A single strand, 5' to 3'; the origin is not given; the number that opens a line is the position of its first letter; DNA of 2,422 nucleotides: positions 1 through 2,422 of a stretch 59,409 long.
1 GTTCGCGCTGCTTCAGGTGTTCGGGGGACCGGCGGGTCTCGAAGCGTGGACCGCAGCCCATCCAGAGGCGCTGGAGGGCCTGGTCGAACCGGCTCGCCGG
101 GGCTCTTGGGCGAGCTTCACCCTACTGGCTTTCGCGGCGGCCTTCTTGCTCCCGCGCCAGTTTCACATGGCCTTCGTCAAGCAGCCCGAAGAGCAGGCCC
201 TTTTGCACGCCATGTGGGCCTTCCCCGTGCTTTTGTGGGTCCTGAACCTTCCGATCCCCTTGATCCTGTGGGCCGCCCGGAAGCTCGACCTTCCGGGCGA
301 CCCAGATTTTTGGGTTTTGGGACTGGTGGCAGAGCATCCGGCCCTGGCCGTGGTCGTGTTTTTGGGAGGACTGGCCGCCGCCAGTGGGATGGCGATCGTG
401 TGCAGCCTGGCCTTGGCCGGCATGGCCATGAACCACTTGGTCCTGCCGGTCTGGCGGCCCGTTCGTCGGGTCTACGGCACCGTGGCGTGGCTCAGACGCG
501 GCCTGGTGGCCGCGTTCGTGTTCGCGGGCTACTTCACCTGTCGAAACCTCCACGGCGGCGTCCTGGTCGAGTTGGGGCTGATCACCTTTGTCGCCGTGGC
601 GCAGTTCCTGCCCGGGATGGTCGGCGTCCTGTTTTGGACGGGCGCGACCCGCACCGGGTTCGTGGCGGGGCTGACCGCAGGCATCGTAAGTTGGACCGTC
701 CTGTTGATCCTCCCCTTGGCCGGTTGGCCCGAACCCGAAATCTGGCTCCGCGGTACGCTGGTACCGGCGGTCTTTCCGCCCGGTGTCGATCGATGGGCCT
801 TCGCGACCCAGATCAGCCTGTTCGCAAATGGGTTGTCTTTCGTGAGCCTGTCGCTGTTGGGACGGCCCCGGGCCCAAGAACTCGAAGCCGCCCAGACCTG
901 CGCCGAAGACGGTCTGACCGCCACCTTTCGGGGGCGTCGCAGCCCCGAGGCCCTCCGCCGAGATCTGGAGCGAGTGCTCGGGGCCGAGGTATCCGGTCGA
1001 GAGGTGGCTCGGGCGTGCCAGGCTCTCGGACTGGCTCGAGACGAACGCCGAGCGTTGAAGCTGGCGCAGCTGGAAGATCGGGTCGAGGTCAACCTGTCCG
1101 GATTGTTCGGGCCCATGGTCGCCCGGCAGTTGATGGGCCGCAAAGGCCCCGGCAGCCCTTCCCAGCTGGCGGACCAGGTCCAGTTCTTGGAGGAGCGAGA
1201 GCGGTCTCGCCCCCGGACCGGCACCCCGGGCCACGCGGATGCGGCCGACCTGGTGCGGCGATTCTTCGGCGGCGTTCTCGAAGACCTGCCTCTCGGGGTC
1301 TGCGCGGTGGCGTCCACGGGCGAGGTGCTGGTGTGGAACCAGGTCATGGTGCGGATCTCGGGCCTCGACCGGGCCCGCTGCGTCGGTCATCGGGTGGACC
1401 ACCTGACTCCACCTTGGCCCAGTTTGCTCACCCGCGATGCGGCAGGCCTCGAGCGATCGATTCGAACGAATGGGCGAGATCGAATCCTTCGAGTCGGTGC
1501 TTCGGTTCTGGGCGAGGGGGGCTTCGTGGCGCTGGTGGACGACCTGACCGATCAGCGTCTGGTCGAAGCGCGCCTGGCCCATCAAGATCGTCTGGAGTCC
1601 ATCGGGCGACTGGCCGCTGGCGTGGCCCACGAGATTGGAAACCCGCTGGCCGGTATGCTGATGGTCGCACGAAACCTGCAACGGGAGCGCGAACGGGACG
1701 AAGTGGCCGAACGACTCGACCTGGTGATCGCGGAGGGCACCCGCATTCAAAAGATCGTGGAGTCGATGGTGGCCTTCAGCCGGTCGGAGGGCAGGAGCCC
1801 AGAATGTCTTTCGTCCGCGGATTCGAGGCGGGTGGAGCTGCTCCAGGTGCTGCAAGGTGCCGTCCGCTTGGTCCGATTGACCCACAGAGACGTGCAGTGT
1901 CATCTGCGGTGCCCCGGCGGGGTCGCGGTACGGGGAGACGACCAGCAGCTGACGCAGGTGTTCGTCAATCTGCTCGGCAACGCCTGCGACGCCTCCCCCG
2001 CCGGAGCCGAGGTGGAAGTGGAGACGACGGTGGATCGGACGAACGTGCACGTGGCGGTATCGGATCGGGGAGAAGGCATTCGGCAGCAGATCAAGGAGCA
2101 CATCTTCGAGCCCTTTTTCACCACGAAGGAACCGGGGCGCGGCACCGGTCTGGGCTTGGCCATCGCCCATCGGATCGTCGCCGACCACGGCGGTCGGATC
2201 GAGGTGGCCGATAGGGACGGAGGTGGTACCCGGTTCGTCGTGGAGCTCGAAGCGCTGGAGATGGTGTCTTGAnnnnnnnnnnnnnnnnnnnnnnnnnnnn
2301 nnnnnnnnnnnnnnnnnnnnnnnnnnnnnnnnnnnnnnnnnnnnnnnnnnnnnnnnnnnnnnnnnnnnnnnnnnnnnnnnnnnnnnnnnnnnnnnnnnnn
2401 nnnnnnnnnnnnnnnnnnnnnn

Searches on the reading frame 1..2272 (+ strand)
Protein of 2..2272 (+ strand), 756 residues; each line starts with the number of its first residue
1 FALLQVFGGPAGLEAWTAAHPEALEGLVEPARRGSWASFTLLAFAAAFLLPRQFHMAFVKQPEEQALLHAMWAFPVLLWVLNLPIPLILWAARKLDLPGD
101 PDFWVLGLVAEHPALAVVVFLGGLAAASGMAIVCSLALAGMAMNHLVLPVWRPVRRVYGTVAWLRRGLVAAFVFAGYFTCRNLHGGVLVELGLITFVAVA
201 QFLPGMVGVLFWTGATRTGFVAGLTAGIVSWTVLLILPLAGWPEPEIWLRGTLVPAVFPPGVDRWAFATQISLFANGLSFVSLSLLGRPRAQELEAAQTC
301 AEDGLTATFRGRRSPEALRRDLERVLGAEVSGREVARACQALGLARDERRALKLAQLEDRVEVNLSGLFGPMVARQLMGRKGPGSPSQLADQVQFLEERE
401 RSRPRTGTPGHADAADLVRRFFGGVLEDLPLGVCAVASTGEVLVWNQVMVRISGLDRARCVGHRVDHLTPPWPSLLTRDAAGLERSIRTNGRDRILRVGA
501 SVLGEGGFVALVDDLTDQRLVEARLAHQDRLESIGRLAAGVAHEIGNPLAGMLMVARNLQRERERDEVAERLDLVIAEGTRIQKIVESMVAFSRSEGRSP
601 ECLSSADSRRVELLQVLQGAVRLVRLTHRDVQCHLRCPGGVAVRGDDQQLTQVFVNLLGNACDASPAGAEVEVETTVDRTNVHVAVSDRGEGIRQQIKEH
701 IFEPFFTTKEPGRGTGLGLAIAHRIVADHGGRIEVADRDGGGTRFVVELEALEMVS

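Call 11: search_protein_families(library=pfam, proteins=[window:2-2272:+, window:1-2214:+])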
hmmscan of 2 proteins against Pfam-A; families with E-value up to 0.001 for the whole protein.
window:2-2272:+ (756 aa): 4 families
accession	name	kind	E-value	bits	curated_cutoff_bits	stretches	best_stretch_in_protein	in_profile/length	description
PF02518.31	HATPase_c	-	3.2e-26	92.4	26.4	1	645-750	1-108/111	Histidine kinase-, DNA gyrase B-, and HSP90-like ATPase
PF00512.31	HisKA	-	1.6e-12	47.7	26.9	1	535-596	3-64/66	His Kinase A (phospho-acceptor) domain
PF13581.12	HATPase_c_2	-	4.5e-05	23.9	27.4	1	654-743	40-121/127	Histidine kinase-like ATPase domain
PF00989.32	PAS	-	0.0003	21.2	22.6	0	425-464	6-45/113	PAS fold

window:1-2214:+ (737 aa): 0 families

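Call 12: search_protein_families(library=ncbifam, proteins=[window:2-2272:+])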
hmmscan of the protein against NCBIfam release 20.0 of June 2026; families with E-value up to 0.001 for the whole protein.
window:2-2272:+ (756 aa): 81 families (the best 25 are shown)
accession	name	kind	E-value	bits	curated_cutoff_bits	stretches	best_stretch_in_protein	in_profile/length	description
NF008468.0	PRK11360.1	equivalog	4.3e-59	200.4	646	1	425-750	273-607/616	two-component system sensor histidine kinase AtoS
NF052574.1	HisKinEspCMyxo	equivalog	3.5e-43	147.8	1200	1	508-753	391-639/785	serine histidine kinase EspC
NF010411.0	PRK13837.1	equivalog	8.7e-43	146.4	647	1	510-749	426-673/828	two-component system VirA-like sensor kinase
NF007688.0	PRK10364.1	equivalog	1e-39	136.6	479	1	518-749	224-449/460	two-component system sensor histidine kinase ZraS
NF052573.1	HisKinEspAMyxo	equivalog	2.9e-36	124.8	1400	1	513-753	363-613/755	serine histidine kinase EspA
NF046020.1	HisKinCckABruc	equivalog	5.5e-36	123.8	1000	1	514-747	460-703/868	cell cycle histidine kinase CckA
NF046044.1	PnpS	equivalog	1.9e-34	119.4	400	1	424-749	59-389/390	two-component system histidine kinase PnpS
NF038348.1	T2SS_HK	subfamily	2.6e-34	118.6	450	2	554-749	383-571/574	histidine kinase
NF047497.1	HK_LIC_12097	equivalog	3.8e-34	118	500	1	509-749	125-364/367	LIC_12097 family sensor histidine kinase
TIGR02966.1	phoR_proteo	equivalog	5.5e-33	114.4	334.2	1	426-748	12-332/333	phosphate regulon sensor histidine kinase PhoR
NF008312.0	PRK11100.1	equivalog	1.9e-31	109.4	356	1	539-750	261-473/477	two-component system sensor histidine kinase CreC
TIGR01386.1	cztS_silS_copS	subfamily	1.6e-29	103.2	292.55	1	537-749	244-456/457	heavy metal sensor histidine kinase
NF046026.1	HisKinCckACaul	equivalog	1.5e-28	99.4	1000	1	492-749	261-530/678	cell cycle histidine kinase CckA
NF053867.1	SprKinKinDBac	equivalog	4.5e-28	97.9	775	1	527-749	279-495/500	sporulation kinase KinD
TIGR02916.1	PEP_his_kin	equivalog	2.2e-27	96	300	1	519-749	461-678/679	XrtA/PEP-CTERM system histidine kinase PrsK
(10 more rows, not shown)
